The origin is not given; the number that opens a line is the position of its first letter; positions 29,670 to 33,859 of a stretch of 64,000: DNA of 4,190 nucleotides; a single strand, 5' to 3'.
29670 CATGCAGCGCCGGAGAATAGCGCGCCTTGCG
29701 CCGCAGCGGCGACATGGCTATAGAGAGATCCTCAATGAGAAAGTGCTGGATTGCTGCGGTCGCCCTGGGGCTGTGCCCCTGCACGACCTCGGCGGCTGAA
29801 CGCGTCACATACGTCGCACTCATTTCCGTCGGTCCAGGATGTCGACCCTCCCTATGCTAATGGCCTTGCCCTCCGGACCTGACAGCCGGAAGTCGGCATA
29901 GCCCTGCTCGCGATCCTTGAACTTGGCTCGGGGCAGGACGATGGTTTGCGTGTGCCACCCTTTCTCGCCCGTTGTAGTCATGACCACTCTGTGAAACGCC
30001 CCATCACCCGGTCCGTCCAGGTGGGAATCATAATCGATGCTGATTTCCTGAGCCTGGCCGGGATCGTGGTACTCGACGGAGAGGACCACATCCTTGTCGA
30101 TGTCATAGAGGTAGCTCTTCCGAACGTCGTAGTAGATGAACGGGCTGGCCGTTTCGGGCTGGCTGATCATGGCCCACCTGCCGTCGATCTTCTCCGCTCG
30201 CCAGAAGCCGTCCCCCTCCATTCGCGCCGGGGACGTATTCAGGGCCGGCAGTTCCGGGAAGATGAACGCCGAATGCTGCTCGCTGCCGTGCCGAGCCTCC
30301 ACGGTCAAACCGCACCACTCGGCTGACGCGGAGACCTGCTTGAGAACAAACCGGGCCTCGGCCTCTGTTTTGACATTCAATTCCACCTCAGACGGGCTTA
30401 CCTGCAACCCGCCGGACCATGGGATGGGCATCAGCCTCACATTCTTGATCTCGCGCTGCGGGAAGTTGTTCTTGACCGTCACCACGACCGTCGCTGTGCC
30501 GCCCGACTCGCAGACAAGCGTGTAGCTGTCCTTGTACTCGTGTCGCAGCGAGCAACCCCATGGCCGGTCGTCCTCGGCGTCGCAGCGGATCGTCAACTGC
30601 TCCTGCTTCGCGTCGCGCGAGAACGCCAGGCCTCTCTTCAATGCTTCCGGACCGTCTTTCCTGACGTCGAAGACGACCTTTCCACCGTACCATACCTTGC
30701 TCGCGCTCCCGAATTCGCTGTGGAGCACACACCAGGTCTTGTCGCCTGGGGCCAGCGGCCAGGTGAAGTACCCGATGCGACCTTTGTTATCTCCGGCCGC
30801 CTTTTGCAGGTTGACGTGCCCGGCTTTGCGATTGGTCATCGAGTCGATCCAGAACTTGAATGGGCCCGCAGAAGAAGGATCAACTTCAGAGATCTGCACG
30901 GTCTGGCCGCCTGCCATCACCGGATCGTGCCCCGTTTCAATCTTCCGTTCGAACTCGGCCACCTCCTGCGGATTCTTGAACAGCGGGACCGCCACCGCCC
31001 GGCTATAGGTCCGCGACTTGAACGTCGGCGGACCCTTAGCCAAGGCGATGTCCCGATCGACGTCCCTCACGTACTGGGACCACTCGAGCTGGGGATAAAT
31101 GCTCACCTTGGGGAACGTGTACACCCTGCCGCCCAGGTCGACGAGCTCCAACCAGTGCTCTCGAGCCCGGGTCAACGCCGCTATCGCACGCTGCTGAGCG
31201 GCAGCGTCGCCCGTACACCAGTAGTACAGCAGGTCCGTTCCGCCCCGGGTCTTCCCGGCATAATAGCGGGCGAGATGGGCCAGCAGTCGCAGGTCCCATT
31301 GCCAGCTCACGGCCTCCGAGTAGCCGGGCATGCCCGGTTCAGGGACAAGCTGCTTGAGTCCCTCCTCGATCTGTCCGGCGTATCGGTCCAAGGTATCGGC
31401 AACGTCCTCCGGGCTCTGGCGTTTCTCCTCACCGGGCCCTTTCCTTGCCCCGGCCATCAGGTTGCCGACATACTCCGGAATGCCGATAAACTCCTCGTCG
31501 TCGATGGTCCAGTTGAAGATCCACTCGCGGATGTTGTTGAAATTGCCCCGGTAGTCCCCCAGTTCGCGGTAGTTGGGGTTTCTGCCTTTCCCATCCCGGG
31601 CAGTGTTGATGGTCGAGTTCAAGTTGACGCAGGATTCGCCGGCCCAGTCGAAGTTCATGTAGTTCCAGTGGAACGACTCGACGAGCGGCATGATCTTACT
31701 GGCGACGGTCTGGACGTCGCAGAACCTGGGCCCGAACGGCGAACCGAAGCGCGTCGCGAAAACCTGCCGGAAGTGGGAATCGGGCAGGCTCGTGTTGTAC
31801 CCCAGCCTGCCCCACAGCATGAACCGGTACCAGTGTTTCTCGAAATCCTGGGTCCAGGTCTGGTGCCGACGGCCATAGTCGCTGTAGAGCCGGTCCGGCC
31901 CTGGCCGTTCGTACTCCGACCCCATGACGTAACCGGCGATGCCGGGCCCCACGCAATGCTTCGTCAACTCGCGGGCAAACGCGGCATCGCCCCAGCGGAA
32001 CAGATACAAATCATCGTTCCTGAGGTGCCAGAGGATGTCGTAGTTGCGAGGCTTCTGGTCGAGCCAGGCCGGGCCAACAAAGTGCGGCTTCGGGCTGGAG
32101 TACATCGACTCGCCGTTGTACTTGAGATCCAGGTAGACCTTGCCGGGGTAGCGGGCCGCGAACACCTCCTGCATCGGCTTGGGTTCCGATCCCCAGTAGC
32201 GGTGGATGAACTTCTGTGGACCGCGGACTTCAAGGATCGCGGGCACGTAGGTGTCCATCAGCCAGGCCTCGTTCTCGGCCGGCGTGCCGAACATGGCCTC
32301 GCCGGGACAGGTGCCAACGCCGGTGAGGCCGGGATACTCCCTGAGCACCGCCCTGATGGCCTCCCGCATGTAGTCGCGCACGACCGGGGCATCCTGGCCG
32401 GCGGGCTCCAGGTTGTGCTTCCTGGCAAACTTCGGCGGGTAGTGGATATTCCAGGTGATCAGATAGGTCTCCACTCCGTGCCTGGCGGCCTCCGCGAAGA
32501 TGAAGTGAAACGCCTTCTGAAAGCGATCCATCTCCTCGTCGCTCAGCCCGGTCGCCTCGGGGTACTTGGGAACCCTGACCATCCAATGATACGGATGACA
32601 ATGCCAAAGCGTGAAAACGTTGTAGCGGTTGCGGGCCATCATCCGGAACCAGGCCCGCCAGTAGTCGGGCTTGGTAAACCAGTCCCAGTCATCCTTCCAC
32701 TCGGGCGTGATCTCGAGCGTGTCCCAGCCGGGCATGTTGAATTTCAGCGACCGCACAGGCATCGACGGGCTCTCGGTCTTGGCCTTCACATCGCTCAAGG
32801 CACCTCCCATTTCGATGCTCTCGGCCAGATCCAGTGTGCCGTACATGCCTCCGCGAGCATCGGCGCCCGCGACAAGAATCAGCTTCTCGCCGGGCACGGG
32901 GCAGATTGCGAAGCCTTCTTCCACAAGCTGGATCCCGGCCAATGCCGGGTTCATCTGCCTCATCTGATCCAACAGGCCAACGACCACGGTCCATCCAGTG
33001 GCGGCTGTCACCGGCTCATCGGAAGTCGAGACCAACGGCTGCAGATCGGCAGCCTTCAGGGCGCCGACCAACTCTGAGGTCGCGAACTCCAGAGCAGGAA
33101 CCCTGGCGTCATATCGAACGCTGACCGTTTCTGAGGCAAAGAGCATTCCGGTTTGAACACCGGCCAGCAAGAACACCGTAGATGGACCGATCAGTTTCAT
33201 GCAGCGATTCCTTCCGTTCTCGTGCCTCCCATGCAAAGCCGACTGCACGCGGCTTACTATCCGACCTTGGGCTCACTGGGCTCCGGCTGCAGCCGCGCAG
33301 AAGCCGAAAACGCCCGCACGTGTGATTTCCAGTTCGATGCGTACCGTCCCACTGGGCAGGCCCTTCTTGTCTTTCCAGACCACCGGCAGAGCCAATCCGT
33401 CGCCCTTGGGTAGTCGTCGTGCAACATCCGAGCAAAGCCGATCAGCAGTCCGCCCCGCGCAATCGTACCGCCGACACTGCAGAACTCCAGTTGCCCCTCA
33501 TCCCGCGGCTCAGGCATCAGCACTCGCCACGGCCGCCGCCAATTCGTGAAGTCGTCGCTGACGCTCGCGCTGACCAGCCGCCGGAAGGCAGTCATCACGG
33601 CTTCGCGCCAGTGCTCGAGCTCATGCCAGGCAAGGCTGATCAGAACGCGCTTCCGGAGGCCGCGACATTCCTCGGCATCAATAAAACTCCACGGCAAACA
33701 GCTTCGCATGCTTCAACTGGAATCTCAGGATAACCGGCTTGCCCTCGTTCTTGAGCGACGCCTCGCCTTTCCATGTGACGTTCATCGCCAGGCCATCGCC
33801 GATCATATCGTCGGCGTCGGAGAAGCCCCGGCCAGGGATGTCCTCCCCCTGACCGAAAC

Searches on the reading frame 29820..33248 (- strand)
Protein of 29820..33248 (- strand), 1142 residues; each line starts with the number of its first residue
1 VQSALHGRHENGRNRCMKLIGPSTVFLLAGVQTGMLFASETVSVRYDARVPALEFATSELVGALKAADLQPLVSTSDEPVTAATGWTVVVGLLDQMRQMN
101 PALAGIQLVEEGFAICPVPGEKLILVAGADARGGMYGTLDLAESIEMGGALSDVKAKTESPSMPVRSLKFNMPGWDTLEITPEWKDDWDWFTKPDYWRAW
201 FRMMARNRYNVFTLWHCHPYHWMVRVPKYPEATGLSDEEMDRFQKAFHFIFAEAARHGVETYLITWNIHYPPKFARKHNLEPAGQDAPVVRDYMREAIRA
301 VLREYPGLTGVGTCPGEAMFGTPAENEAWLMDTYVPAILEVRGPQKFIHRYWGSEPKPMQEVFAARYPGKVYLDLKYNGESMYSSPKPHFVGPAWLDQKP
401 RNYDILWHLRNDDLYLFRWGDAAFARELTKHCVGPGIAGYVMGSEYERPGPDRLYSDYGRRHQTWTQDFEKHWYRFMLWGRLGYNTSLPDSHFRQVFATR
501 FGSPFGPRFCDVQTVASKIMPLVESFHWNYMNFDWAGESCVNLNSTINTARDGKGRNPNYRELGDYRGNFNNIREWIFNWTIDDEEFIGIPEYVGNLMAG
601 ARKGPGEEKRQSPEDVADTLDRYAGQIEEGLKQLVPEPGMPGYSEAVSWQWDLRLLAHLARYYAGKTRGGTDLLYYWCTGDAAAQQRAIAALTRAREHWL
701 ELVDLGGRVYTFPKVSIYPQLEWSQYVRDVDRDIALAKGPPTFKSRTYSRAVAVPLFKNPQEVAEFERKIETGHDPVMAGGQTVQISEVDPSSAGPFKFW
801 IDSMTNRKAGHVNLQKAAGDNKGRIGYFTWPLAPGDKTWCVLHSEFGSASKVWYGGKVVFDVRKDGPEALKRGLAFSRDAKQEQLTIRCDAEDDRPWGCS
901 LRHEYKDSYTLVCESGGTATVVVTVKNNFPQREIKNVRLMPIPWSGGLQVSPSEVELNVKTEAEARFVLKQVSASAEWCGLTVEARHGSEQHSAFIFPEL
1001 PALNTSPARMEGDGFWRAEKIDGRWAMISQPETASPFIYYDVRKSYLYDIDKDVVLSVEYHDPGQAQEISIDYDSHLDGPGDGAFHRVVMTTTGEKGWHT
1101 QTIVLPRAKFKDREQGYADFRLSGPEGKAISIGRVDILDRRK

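Call 18: search_protein_families(library=pfam, proteins=[window:29820-33248:-], max_evalue=0.001)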
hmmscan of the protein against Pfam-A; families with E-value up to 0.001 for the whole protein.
window:29820-33248:- (1142 aa): 1 family
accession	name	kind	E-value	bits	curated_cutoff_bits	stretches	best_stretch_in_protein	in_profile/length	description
PF03648.19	Glyco_hydro_67N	-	2.1e-05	25.1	24.3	1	50-140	30-119/120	Glycosyl hydrolase family 67 N-terminus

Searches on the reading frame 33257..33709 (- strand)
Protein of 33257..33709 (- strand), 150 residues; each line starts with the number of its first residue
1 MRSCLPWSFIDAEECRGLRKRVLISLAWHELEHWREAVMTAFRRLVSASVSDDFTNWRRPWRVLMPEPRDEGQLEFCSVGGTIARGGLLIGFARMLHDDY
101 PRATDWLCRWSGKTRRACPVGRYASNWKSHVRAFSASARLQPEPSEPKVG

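Call 40: search_protein_families(library=pfam, proteins=[window:33257-33709:-], max_evalue=5)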
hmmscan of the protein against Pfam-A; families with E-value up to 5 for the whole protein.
window:33257-33709:- (150 aa): 1 family
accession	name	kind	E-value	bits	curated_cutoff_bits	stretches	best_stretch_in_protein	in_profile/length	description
PF18185.7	STALD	-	0.28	11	24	1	18-52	14-48/211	Sir2- and TIR-associating SLOG family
